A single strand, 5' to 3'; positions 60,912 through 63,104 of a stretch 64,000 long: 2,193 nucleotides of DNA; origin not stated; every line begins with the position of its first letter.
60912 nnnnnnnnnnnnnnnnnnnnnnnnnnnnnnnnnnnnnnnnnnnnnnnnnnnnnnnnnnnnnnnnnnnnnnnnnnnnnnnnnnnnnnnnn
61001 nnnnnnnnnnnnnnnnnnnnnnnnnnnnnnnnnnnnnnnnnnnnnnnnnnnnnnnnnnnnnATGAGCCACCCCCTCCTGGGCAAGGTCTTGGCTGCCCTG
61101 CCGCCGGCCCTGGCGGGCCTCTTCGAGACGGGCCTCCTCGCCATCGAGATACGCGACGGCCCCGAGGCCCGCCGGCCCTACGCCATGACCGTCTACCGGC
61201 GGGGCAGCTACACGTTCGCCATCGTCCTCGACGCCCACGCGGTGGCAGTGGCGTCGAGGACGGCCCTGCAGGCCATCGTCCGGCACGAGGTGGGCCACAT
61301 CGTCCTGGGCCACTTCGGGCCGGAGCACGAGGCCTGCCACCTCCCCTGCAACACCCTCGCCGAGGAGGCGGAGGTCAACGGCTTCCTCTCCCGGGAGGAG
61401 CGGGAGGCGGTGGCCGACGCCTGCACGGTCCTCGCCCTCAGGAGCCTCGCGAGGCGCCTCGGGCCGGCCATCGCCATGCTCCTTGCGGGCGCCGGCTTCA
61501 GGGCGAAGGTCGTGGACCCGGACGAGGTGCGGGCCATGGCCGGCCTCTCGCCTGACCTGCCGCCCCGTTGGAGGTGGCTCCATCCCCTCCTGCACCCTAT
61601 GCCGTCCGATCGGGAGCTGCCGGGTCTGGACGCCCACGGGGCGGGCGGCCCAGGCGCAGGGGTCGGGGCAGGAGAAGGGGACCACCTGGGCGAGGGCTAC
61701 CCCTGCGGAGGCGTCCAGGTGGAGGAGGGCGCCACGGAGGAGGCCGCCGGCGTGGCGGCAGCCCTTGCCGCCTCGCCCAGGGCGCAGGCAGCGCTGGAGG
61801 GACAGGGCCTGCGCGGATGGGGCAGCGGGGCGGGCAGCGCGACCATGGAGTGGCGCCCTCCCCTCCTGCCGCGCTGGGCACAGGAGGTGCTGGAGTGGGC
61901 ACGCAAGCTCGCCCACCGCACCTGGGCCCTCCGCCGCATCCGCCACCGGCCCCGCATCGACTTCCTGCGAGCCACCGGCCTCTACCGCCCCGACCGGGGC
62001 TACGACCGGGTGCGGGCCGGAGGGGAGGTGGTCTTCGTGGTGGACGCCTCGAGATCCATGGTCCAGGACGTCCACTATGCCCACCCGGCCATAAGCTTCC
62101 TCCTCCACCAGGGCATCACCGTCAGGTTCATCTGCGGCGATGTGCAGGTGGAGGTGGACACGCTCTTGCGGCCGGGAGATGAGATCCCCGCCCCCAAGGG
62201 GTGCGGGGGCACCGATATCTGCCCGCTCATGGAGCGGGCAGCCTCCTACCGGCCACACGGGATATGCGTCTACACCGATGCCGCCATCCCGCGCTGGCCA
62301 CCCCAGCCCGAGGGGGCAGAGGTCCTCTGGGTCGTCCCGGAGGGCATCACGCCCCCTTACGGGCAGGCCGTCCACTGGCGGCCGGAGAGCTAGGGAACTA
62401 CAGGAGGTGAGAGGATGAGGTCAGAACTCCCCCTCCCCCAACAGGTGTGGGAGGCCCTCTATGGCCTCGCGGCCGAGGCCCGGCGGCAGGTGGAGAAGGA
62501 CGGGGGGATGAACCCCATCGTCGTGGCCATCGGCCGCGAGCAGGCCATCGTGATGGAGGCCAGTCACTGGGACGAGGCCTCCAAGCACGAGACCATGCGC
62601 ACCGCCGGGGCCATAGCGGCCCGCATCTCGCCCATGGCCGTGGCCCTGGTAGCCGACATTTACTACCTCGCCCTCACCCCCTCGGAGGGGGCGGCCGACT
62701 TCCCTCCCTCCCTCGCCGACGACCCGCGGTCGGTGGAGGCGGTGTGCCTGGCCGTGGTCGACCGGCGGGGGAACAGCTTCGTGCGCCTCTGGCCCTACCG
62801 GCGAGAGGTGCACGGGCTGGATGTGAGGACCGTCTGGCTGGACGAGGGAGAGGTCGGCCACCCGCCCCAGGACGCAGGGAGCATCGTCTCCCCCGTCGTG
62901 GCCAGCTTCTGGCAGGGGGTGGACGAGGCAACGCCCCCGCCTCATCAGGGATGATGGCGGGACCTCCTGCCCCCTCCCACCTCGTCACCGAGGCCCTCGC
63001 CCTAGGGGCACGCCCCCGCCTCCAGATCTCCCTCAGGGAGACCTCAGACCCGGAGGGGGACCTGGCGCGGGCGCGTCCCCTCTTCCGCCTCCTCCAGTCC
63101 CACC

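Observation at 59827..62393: Second MoxR/CobS-like ATPase paired with a HExxH-metallopeptidase + VWA protein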

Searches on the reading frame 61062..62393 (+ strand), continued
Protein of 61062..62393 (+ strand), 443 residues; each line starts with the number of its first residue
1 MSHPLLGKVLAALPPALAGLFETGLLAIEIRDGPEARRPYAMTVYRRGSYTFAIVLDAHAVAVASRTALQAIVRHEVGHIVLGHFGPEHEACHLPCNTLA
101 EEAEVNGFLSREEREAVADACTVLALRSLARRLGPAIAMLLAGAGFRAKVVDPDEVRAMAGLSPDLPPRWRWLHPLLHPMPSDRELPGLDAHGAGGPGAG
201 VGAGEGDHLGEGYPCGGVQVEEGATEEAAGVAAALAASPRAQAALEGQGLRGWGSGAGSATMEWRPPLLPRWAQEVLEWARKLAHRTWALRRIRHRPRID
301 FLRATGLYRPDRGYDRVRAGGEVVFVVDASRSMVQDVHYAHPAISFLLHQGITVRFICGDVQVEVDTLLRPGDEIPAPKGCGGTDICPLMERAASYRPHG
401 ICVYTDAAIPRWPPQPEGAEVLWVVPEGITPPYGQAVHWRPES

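Call 91: search_dna_similar(query=L008:5122-6402:+, collection=plasmids, mode=protein, max_evalue=0.00001, max_rows=25, rows=spread)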
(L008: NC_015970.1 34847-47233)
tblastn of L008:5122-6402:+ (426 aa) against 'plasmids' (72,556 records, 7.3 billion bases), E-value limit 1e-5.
Records with a match: 107; places in all: 109; records where one place covers at least 80% of the query: 9.
Best place of each record, by identity: >=99% 1; <60% 106.
By first word of the organism name: Rhodococcus 28; Burkholderia 27; Paraburkholderia 9; Cupriavidus 8; Synechocystis 5; Caballeronia 4; Variovorax 4; Ralstonia 3; Streptomyces 3; Mycobacterium 3; and 11 more.
By predicted mobility (MOB-suite, as given by PLSDB): non-mobilizable 46; mobilizable 32; conjugative 29.
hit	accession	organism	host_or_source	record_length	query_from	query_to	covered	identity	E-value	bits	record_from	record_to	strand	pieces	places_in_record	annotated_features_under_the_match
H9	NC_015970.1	Rhodothermus marinus SG0.5JP17-172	-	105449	1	426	100%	100.0%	0e+0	794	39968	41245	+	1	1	VWA-like domain-containing protein | hypothetical protein (x2)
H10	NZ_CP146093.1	Ralstonia sp. RRA.1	pure culture,Cupriavidus necator ...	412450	89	424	79%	29.5%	8e-23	108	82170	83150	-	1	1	VWA-like domain-containing protein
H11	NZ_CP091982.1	Burkholderia vietnamiensis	Homo sapiens,clinical isolate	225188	89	424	79%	28.4%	2e-15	86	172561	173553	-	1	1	VWA-like domain-containing protein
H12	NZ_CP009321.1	Burkholderia gladioli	Plant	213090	89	424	79%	28.2%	2e-16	90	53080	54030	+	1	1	VWA-like domain-containing protein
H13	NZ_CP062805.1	Cupriavidus basilensis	Cell culture,Sediment of a freshwater ...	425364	89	424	79%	28.0%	2e-14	83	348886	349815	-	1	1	VWA-like domain-containing protein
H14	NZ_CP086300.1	Burkholderia ambifaria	cell culture,agricultural soil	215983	89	424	79%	27.4%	3e-16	89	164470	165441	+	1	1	VWA-like domain-containing protein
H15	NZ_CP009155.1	Burkholderia pseudomallei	environmental sample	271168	89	424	79%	27.1%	9e-15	84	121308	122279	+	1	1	VWA-like domain-containing protein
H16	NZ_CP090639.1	Burkholderia contaminans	pharmaceutical solution,pharmaceutical ...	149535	89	424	79%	26.6%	8e-14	81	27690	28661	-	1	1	VWA-like domain-containing protein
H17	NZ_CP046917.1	Paraburkholderia acidisoli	cell culture,forest soil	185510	89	424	79%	26.4%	1e-15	87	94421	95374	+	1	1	VWA-like domain-containing protein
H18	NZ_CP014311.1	Burkholderia sp. PAMC 26561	single cell,lichen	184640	89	424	79%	25.7%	2e-15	86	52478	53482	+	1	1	VWA-like domain-containing protein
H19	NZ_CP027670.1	Simplicispira suum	cell culture,Dust collector of pigpen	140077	203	424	52%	31.3%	5e-17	91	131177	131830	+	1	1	VWA-like domain-containing protein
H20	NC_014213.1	Allomeiothermus silvanus DSM 9946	hot spring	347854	221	424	48%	30.7%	2e-8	65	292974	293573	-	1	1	VWA-like domain-containing protein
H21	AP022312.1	Burkholderia sp. SFA1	-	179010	216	424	49%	29.4%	6e-13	79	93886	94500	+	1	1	hypothetical protein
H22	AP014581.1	Burkholderia sp. RPE67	Riptortus pedestris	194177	216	424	49%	28.9%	9e-13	78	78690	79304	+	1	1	uncharacterized protein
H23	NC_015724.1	Cupriavidus necator N-1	soil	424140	216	424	49%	28.0%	6e-15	85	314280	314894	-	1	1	VWA-like domain-containing protein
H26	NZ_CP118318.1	Rhodococcus sp. DK180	pure culture,crude oil-contaminated soil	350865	247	426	42%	29.8%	1e-10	71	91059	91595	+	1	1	VWA-like domain-containing protein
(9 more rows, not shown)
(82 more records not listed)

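Call 92: search_dna_similar(query=L008:5122-6402:+, collection=phages, mode=protein, max_evalue=0.00001, max_rows=25, rows=spread)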
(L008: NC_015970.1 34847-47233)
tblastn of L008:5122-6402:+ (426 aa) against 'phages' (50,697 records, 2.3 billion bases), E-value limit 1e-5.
Records with a match: 169; places in all: 169; records where one place covers at least 80% of the query: 52.
Best place of each record, by identity: <60% 169.
By first word of the organism name: Vibrio 54; Escherichia 32; Pseudomonas 23; Klebsiella 11; Salmonella 8; Erwinia 7; Cyanophage 5; Rhizobium 4; Yersinia 3; Cronobacter 2; and 14 more.
By host as written in the record: - 40; Pseudomonas aeruginosa 9; Escherichia coli 9; Vibrio splendidus 8; Pseudomonas aeruginosa PAO1 5; Klebsiella pneumoniae 5; Vibrio parahaemolyticus RIMD2210633 4; Salmonella enterica subsp. enterica serovar Typhimurium 4; and 56 more.
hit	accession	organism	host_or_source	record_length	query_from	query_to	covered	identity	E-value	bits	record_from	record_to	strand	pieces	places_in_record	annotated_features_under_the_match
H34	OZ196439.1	Vibrio phage K479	Seawater and oysters mix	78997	59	425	86%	27.4%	1e-15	86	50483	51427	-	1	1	HNH endonuclease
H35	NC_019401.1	Cronobacter phage vB_CsaM_GAP32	Cronobacter sakazakii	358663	65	426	85%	27.0%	1e-9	67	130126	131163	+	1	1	HNH endonuclease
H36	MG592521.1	Vibrio phage 1.152.O._10N.222.46.E1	Vibrio splendidus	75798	59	426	86%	26.0%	4e-9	65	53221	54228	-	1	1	putative metallopeptidase domain protein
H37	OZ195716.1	Vibrio phage D502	Seawater and oysters mix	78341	59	425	86%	25.9%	2e-14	81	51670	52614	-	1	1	HNH endonuclease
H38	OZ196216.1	Vibrio phage D519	Seawater and oysters mix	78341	59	425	86%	25.9%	2e-14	81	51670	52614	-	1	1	HNH endonuclease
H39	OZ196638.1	Vibrio phage D512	Seawater and oysters mix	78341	59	425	86%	25.9%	2e-14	81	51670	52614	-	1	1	HNH endonuclease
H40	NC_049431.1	Vibrio phage 1.097.O._10N.286.49.B3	Vibrio sp.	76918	59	426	86%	25.5%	3e-9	66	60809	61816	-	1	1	HNH endonuclease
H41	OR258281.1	Xanthomonas phage XaC1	Xanthomonas vesicatoria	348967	61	422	85%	24.2%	9e-8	61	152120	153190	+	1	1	HNH endonuclease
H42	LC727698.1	Pseudomonas phage sp. 30-3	Pseudomonas aeruginosa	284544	89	425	79%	24.9%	7e-7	58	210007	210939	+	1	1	hydrolase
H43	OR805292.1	Pseudomonas phage Cassandra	Pseudomonas aeruginosa PAO1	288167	89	425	79%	24.9%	7e-7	58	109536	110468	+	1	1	homing endonuclease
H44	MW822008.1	Escherichia phage BF17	Escherichia coli B73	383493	87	425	80%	24.2%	8e-11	70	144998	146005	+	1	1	HNH endonuclease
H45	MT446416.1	Escherichia virus TH47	Escherichia coli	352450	87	425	80%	23.9%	2e-10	69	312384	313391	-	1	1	record has no annotation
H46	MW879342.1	Erwinia phage pEa_SNUABM_19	Erwinia amylovora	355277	87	426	80%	22.9%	1e-9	66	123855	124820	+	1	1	hypothetical protein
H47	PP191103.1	Salmonella phage PHA46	Salmonella enterica subsp. enterica ...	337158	87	425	80%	22.4%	9e-11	70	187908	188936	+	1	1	HNH endonuclease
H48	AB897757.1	Klebsiella phage K64-1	Klebsiella pneumoniae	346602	87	425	80%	22.2%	2e-7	60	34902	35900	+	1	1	gp25-like protein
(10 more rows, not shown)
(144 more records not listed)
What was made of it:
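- Closest known: Canonical Pfam DUF2201_N. Same: Found on at least 107 plasmids and at least 169 phage records (calls 91, 92).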

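Call 93: get_annotated_region(hit=H12, flank=7000)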
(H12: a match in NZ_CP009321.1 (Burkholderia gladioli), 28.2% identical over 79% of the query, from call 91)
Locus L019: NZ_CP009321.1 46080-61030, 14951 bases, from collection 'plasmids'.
description: Burkholderia gladioli strain ATCC 10248 plasmid 1, complete sequence
organism: Burkholderia gladioli (NCBI taxid 28095)
taxonomy: Bacteria; Pseudomonadota; Betaproteobacteria; Burkholderiales; Burkholderiaceae; Burkholderia; Burkholderia gladioli
host: -; source: Plant; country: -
typing (MOB-suite, as given by PLSDB): conjugative; replicon rep_cluster_364; relaxase MOBH; mating-pair formation MPF_T
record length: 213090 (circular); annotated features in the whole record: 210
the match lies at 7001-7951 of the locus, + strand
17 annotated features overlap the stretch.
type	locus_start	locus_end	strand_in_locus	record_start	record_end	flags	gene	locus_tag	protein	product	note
CDS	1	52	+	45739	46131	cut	-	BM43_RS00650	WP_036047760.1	hypothetical protein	-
CDS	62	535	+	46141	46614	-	-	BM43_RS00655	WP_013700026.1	hypothetical protein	-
CDS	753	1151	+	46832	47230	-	-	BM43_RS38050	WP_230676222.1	hypothetical protein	-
CDS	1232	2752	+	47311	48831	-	-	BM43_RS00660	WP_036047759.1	hypothetical protein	-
CDS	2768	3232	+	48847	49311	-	-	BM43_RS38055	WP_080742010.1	hypothetical protein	-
CDS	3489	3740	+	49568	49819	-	-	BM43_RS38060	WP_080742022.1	DUF3717 domain-containing protein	-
CDS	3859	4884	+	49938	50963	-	-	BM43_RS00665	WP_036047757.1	ATP-binding protein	-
CDS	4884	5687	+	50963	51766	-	-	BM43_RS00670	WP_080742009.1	DNA polymerase III subunit beta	-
CDS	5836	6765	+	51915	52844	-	-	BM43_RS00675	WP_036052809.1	hypothetical protein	-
CDS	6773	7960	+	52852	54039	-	-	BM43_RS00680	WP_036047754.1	VWA-like domain-containing protein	-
CDS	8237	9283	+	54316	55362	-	-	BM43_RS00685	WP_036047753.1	ATPase, T2SS/T4P/T4SS family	-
CDS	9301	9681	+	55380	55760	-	-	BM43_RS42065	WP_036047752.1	hypothetical protein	-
CDS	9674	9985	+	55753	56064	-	-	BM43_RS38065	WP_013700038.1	VirB3 family type IV secretion system protein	-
CDS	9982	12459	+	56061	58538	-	-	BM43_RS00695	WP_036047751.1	VirB4 family type IV secretion system protein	-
CDS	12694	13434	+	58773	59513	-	-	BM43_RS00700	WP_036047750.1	type VI secretion protein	-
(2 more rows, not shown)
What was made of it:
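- In one Burkholderia conjugative plasmid the pair abuts T4SS genes (call 93). In Burkholderia gladioli plasmid 1 the pair lies directly upstream of VirB11-like, VirB3 and VirB4 genes (call 93).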

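Call 94: get_annotated_region(hit=H26, flank=7000)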
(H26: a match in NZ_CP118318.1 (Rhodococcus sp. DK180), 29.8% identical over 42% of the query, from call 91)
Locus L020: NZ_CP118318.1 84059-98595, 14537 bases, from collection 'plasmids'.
description: Rhodococcus sp. DK180 plasmid pDK2, complete sequence
organism: Rhodococcus sp. DK180 (NCBI taxid 3027224)
taxonomy: Bacteria; Actinomycetota; Actinomycetes; Mycobacteriales; Nocardiaceae; Rhodococcus; Rhodococcus sp. DK180
host: -; source: pure culture,crude oil-contaminated soil; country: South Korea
typing (MOB-suite, as given by PLSDB): non-mobilizable
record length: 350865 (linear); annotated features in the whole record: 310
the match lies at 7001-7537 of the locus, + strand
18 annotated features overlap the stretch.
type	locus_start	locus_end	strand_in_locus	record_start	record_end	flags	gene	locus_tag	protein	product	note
CDS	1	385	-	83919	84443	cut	-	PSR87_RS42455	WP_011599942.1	DUF2441 domain-containing protein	-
CDS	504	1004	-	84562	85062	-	-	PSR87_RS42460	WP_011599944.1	hypothetical protein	-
CDS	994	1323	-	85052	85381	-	-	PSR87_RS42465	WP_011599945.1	hypothetical protein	-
CDS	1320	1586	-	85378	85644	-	-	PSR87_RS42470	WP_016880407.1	hypothetical protein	-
CDS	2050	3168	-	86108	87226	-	-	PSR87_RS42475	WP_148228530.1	XRE family transcriptional regulator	-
CDS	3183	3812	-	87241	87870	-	-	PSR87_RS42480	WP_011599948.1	hypothetical protein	-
CDS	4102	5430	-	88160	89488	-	-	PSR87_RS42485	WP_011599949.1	hypothetical protein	-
CDS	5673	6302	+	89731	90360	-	-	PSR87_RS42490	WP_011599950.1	hypothetical protein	-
CDS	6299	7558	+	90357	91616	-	-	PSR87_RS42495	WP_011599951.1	VWA-like domain-containing protein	-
CDS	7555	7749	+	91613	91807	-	-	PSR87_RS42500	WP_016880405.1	hypothetical protein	-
CDS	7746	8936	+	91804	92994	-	-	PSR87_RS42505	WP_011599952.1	hypothetical protein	-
CDS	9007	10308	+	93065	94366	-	-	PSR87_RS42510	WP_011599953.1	AAA family ATPase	-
CDS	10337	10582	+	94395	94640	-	-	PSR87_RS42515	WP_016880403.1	hypothetical protein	-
CDS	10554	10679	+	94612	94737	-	-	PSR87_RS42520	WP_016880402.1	hypothetical protein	-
CDS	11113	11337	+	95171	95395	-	-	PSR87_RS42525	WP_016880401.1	hypothetical protein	-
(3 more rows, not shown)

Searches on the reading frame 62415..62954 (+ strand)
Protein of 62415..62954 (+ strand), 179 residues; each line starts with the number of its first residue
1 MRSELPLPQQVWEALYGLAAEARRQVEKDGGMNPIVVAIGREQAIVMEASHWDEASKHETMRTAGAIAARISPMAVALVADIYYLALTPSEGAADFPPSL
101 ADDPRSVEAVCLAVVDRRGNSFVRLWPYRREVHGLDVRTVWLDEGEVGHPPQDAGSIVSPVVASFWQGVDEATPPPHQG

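Call 3: search_protein_families(library=pfam, proteins=[window:62415-62954:+], max_evalue=0.01)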
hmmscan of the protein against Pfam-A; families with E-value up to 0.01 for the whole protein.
window:62415-62954:+ (179 aa): 0 families

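Call 4: search_protein_families(library=phrogs, proteins=[window:62415-62954:+], max_evalue=0.01)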
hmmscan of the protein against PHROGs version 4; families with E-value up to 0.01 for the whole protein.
window:62415-62954:+ (179 aa): 0 families

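Call 7: search_protein_families(library=ncbifam, proteins=[window:62415-62954:+], max_evalue=0.1)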
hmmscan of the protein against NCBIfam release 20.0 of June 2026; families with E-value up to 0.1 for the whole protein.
window:62415-62954:+ (179 aa): 0 families

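Call 8: search_protein_families(library=padloc, proteins=[window:62415-62954:+], max_evalue=0.1)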
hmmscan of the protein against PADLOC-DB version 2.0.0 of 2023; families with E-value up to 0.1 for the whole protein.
window:62415-62954:+ (179 aa): 0 families
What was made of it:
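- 62415..62954 (+): Downstream 179-aa gene with no known domain. It is conserved after the pair in some relatives only, so it is a loosely associated operon member. No family hits (calls 3, 4, 7, 8).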
